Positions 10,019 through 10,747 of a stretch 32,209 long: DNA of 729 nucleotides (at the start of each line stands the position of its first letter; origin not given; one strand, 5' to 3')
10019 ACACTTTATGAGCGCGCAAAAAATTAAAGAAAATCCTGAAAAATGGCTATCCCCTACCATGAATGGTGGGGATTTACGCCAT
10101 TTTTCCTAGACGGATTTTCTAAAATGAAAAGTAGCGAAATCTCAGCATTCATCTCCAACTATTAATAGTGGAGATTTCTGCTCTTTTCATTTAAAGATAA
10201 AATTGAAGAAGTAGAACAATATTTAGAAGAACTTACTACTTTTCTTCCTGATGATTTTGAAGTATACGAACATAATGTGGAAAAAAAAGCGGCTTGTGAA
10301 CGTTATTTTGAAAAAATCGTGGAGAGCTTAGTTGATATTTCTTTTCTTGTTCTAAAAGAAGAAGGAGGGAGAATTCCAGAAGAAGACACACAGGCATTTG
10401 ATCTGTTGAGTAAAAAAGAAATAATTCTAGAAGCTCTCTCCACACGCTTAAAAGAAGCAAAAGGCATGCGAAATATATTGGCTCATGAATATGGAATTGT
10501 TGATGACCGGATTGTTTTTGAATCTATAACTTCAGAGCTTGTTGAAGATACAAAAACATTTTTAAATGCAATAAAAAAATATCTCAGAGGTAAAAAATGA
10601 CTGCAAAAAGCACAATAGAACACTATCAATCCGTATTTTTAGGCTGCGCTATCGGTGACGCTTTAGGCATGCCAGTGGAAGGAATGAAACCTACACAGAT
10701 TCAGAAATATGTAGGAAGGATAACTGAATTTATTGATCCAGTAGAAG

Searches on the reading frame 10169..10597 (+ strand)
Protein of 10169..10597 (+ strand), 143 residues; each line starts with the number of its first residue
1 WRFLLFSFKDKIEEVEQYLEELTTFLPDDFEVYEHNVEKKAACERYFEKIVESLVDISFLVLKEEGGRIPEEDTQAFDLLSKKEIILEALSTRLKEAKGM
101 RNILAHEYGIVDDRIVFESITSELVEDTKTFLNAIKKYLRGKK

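Call 5: search_protein_families(library=pfam, proteins=[window:10169-10597:+], max_evalue=0.01)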
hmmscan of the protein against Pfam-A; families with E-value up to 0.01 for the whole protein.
window:10169-10597:+ (143 aa): 1 family
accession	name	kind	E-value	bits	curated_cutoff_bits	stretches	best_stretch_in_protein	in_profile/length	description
PF01934.22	HepT-like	-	2.1e-24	85.9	23.5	1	16-134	2-119/120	Ribonuclease HepT-like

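Call 6: search_protein_families(library=ncbifam, proteins=[window:10169-10597:+], max_evalue=0.01)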
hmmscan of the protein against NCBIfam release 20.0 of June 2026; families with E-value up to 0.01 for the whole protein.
window:10169-10597:+ (143 aa): 1 family
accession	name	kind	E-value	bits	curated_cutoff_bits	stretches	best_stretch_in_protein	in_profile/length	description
NF047751.1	HepT_toxin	equivalog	3.5e-27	94.7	60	1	11-124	1-114/120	type VII toxin-antitoxin system HepT family RNase toxin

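Call 33: find_homologous_proteins(query=window:10169-10597:+, max_evalue=0.00001)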
Query window:10169-10597:+ (143 aa): 546 proteins with E <= 0.00001 among 610 candidates; the best 120 are listed.
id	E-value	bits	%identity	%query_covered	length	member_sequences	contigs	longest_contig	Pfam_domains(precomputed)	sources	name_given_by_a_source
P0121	2.9e-81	288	99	98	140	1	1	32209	PF01934.23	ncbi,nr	ncbi:DUF86 domain-containing protein [Candidatus Woesearchaeota archaeon]|nr:DUF86 domain-containing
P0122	2.5e-52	194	70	94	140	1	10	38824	PF01934.23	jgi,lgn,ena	-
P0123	5.1e-51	190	66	94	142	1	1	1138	PF01934.23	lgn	-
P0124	1.4e-48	182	70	90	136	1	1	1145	PF01934.23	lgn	-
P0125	4.5e-48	181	58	99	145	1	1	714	PF01934.23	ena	-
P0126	2.0e-47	179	68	92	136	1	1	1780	PF01934.23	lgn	-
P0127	7.0e-47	177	63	94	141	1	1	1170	PF01934.23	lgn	-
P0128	1.4e-46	176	62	94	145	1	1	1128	PF01934.23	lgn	-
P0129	2.8e-46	175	63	81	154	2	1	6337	PF01934.23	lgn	-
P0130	4.1e-46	174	65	93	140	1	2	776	PF01934.23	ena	-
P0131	8.2e-46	173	60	95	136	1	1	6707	PF01934.23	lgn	-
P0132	3.1e-45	171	60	93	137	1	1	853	PF01934.23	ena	-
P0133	4.9e-45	171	63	94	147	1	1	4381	PF01934.23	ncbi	-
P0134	6.0e-45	171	61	94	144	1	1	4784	PF01934.23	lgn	-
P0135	6.1e-45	170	61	94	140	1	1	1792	PF01934.23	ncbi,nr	ncbi:MAG: DUF86 domain-containing protein [Nanoarchaeota archaeon]|nr:DUF86 domain-containing protei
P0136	9.6e-45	170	63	94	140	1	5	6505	PF01934.23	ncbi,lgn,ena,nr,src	ncbi:MAG TPA: DUF86 domain-containing protein [Candidatus Nanoarchaeia archaeon]|nr:DUF86 domain-con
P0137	1.3e-44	169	60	92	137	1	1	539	PF01934.23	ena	-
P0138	3.2e-44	168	63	91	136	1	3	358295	PF01934.23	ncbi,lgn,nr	ncbi:MAG: DUF86 domain-containing protein [Candidatus Nanoarchaeia archaeon]|nr:DUF86 domain-contain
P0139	4.9e-44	168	62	94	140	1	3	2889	PF01934.23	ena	-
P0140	1.1e-43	166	62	92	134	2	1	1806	PF01934.23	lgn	-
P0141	1.4e-43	166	59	94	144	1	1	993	PF01934.23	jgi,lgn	-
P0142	2.8e-43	165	57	79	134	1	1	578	PF01934.23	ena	-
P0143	2.9e-43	165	59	86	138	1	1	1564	PF01934.23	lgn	-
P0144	6.5e-43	164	59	90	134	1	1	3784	PF01934.23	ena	-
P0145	8.2e-43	164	59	94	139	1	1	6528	PF01934.23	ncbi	ncbi:DUF86 domain-containing protein [Nanoarchaeota archaeon]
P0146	9.0e-43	163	60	90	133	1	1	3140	PF01934.23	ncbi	-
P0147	9.5e-43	163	58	96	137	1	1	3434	PF01934.23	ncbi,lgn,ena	-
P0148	1.0e-42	163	63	90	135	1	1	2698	PF01934.23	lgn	-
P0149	1.1e-42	163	59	90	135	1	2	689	PF01934.23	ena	-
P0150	1.5e-42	163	58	92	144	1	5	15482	PF01934.23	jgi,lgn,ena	jgi:uncharacterized protein YutE (UPF0331/DUF86 family)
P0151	1.6e-42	163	57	91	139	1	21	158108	PF01934.23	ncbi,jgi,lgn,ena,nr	ncbi:DUF86 domain-containing protein [Candidatus Woesearchaeota archaeon]|jgi:uncharacterized protei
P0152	2.1e-42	162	55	89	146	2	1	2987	PF01934.23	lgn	-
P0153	2.2e-42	162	60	92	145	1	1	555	PF09659.17,PF01934.23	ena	-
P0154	2.2e-42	162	61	86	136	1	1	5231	PF01934.23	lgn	-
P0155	2.6e-42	162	59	89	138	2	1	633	PF01934.23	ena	-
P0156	2.6e-42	162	56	92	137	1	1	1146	PF01934.23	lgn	-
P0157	3.8e-42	161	57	96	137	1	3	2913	PF01934.23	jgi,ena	-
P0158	4.4e-42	161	57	91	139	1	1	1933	PF01934.23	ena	-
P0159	4.4e-42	161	59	95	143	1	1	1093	PF01934.23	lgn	-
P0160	4.5e-42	161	58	90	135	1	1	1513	PF01934.23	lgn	-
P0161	5.1e-42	161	57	92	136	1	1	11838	PF01934.23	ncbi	-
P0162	5.1e-42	161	59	93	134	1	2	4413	PF01934.23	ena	-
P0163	5.4e-42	161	58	91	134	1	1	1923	PF01934.23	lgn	-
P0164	5.7e-42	161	57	90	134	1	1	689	PF01934.23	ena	-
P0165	5.9e-42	161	60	92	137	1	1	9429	PF01934.23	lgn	-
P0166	6.9e-42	161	61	89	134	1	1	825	PF01934.23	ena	-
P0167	6.9e-42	161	58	91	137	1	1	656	PF01934.23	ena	-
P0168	9.9e-42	160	60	81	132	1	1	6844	PF01934.23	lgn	-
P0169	1.2e-41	160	58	90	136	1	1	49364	PF01934.23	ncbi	-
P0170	1.3e-41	160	55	92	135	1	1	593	PF01934.23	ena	-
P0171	1.4e-41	160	57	92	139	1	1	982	PF01934.23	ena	-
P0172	1.9e-41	159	57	89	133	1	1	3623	PF01934.23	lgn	-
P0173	2.0e-41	159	57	94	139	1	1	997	PF01934.23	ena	-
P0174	2.0e-41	159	58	93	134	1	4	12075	PF01934.23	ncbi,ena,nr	ncbi:DUF86 domain-containing protein [Candidatus Woesearchaeota archaeon]|nr:DUF86 domain-containing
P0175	2.1e-41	159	57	94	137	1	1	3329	PF01934.23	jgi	-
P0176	2.2e-41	159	58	90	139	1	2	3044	PF01934.23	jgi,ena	-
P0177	2.8e-41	159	58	91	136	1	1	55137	PF01934.23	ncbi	ncbi:MAG: DUF86 domain-containing protein [Candidatus Micrarchaeota archaeon]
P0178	3.1e-41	158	57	89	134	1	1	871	PF01934.23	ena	-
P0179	3.7e-41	158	57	94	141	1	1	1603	PF01934.23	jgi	-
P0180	4.0e-41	158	59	90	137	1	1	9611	PF01934.23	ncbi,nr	ncbi:DUF86 domain-containing protein [Candidatus Woesearchaeota archaeon]|nr:DUF86 domain-containing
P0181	4.0e-41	158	55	93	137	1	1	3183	PF01934.23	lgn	-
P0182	4.0e-41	158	58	94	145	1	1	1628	PF01934.23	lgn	-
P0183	4.2e-41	158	56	91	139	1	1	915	PF01934.23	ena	-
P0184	4.2e-41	158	60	90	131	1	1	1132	PF01934.23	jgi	jgi:uncharacterized protein YutE (UPF0331/DUF86 family)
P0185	4.4e-41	158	58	92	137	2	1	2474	PF01934.23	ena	-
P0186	4.4e-41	158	57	92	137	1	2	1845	PF01934.23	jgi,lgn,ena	-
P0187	4.6e-41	158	57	90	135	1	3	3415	PF01934.23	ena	-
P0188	4.7e-41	158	59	90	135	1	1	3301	PF01934.23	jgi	-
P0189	4.7e-41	158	55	92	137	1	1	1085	PF01934.23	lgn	-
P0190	5.9e-41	158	55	92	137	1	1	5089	PF01934.23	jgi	-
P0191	6.4e-41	157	59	90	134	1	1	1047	PF01934.23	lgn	-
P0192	7.3e-41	157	56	90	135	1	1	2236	PF01934.23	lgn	-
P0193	8.4e-41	157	56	91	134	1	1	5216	PF01934.23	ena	-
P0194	8.9e-41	157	55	92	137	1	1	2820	PF01934.23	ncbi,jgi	-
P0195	8.9e-41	157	58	92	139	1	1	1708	PF01934.23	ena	-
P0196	1.0e-40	157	56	90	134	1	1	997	PF01934.23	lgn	-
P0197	1.1e-40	157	55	92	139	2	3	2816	PF01934.23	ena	-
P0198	1.2e-40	157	59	93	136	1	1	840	PF01934.23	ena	-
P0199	1.5e-40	156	58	90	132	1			PF01934.23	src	-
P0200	1.5e-40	156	56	93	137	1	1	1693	PF01934.23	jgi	jgi:uncharacterized protein YutE (UPF0331/DUF86 family)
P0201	1.5e-40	156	58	91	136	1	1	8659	PF01934.23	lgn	-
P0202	1.6e-40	156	56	94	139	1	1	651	PF01934.23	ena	-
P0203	1.8e-40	156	56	90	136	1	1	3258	PF01934.23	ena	-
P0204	1.8e-40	156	58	90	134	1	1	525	PF01934.23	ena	-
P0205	1.9e-40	156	58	90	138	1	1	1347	PF01934.23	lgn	-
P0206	2.0e-40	156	56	95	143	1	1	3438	PF01934.23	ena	-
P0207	2.0e-40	156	57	94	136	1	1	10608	PF01934.23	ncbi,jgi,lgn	-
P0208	2.1e-40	156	58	92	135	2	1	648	PF01934.23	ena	-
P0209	2.2e-40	156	58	93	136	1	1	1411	PF01934.23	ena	-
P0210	2.2e-40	156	60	88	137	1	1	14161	PF01934.23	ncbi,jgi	jgi:uncharacterized protein YutE (UPF0331/DUF86 family)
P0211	2.5e-40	156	57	89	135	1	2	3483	PF01934.23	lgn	-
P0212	2.7e-40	155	57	94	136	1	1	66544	PF01934.23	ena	-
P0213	3.0e-40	155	57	89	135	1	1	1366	PF01934.23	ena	-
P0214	3.5e-40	155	56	92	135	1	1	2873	PF01934.23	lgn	-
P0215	3.6e-40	155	56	94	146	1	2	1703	PF01934.23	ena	-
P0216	3.7e-40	155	55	95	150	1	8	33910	PF01934.23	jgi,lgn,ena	-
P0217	3.7e-40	155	55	95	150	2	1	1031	PF01934.23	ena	-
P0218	3.8e-40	155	53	93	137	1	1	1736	PF01934.23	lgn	-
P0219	4.0e-40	155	57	80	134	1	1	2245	PF01934.23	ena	-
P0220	4.4e-40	155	56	92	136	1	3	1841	PF01934.23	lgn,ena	-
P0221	5.2e-40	155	53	93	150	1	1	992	PF01934.23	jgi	jgi:uncharacterized protein YutE (UPF0331/DUF86 family)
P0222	5.4e-40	154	53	92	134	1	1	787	PF01934.23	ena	-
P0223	5.4e-40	154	58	92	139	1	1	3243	PF01934.23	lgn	-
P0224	5.4e-40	154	56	89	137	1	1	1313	PF01934.23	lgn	-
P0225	5.5e-40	154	58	92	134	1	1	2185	PF01934.23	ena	-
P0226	5.5e-40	154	55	90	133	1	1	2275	PF01934.23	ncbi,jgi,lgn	-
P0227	5.6e-40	154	58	91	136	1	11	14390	PF01934.23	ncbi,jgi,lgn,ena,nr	ncbi:DUF86 domain-containing protein [Candidatus Woesearchaeota archaeon]|nr:DUF86 domain-containing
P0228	6.1e-40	154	55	91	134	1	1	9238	PF01934.23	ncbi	-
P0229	6.5e-40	154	56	93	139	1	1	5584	PF01934.23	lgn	-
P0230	7.2e-40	154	54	90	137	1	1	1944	PF01934.23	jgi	jgi:uncharacterized protein YutE (UPF0331/DUF86 family)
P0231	7.6e-40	154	55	92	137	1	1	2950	PF01934.23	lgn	-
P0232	8.1e-40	154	57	89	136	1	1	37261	PF01934.23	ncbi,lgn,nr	ncbi:MAG: DUF86 domain-containing protein [Candidatus ainarchaeum sp.]|nr:DUF86 domain-containing pr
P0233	9.2e-40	154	56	90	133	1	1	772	PF01934.23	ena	-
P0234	9.3e-40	154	57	93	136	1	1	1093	PF01934.23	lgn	-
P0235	9.7e-40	154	61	90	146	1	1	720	PF01934.23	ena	-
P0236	1.0e-39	154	58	91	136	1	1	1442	PF01934.23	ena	-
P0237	1.2e-39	153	54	92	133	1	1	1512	PF01934.23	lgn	-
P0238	1.2e-39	153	57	94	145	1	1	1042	PF01934.23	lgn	-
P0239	1.2e-39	153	57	91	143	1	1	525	PF01934.23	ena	-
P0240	1.3e-39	153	58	91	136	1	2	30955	PF01934.23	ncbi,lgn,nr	ncbi:MAG: DUF86 domain-containing protein [Candidatus Nanoarchaeia archaeon]|nr:DUF86 domain-contain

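Call 35: find_encoding_contigs(protein=P0122, flank=4000, max_places=4)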
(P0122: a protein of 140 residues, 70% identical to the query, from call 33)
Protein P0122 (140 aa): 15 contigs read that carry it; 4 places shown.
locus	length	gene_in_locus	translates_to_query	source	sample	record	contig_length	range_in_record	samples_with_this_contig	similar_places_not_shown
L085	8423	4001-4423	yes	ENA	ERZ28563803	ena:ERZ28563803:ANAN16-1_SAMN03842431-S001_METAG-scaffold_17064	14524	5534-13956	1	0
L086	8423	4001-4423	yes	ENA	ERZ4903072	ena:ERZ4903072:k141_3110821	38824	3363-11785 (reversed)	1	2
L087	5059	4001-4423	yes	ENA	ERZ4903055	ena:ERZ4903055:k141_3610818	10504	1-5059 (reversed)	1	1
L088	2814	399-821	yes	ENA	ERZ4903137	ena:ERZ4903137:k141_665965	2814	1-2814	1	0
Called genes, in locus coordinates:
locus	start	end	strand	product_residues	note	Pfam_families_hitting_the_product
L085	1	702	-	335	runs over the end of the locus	PF00389:2-Hacid_dh, PF02826:2-Hacid_dh_C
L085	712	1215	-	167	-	PF13473:Cupredoxin_1 (faint)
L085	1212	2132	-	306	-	-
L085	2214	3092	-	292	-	-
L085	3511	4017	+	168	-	PF18765:Polbeta, PF01909:NTP_transf_2 (weak)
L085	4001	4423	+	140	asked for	PF01934:HepT-like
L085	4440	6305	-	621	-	PF05362:Lon_C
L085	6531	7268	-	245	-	PF00142:Fer4_NifH (weak), PF01656:CbiA, PF02374:ArsA_ATPase, PF06564:CBP_BcsQ, PF09140:MipZ, PF10609:ParA, PF13614:AAA_31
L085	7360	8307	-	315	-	PF00814:TsaD, PF22521:HypF_C_2 (weak)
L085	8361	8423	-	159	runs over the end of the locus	PF03703:bPH_2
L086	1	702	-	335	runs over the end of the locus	PF00389:2-Hacid_dh, PF02826:2-Hacid_dh_C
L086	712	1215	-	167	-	PF13473:Cupredoxin_1 (faint)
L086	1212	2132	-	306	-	-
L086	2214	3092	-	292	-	-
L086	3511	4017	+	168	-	PF18765:Polbeta, PF01909:NTP_transf_2 (weak)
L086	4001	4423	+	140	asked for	PF01934:HepT-like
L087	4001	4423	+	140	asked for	PF01934:HepT-like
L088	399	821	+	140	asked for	PF01934:HepT-like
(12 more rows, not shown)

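Call 54: search_solved_structures(query=P0121, max_evalue=0.001, show_alignments=1)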
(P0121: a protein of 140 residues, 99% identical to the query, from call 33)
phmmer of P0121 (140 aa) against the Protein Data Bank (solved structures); distinct sequences matched with E-value up to 0.001: 6.
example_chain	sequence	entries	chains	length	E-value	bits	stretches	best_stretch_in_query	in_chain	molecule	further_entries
7ae9_A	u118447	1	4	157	3.7e-08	36.8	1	7-136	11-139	HEPN toxin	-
7ae6_A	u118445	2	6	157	4.8e-08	36.4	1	7-136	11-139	HEPN toxin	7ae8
5yep_B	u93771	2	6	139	1.2e-07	35.1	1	44-133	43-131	Toxin-antitoxin system toxin HepN family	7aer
6m6u_B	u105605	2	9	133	1.4e-07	34.9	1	44-133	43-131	Toxin-antitoxin system toxin HepN family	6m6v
7ae2_A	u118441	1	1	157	6.5e-07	32.8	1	7-136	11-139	HEPN toxin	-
6m6w_B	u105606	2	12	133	2.5e-06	30.9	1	44-133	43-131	Toxin-antitoxin system toxin HepN family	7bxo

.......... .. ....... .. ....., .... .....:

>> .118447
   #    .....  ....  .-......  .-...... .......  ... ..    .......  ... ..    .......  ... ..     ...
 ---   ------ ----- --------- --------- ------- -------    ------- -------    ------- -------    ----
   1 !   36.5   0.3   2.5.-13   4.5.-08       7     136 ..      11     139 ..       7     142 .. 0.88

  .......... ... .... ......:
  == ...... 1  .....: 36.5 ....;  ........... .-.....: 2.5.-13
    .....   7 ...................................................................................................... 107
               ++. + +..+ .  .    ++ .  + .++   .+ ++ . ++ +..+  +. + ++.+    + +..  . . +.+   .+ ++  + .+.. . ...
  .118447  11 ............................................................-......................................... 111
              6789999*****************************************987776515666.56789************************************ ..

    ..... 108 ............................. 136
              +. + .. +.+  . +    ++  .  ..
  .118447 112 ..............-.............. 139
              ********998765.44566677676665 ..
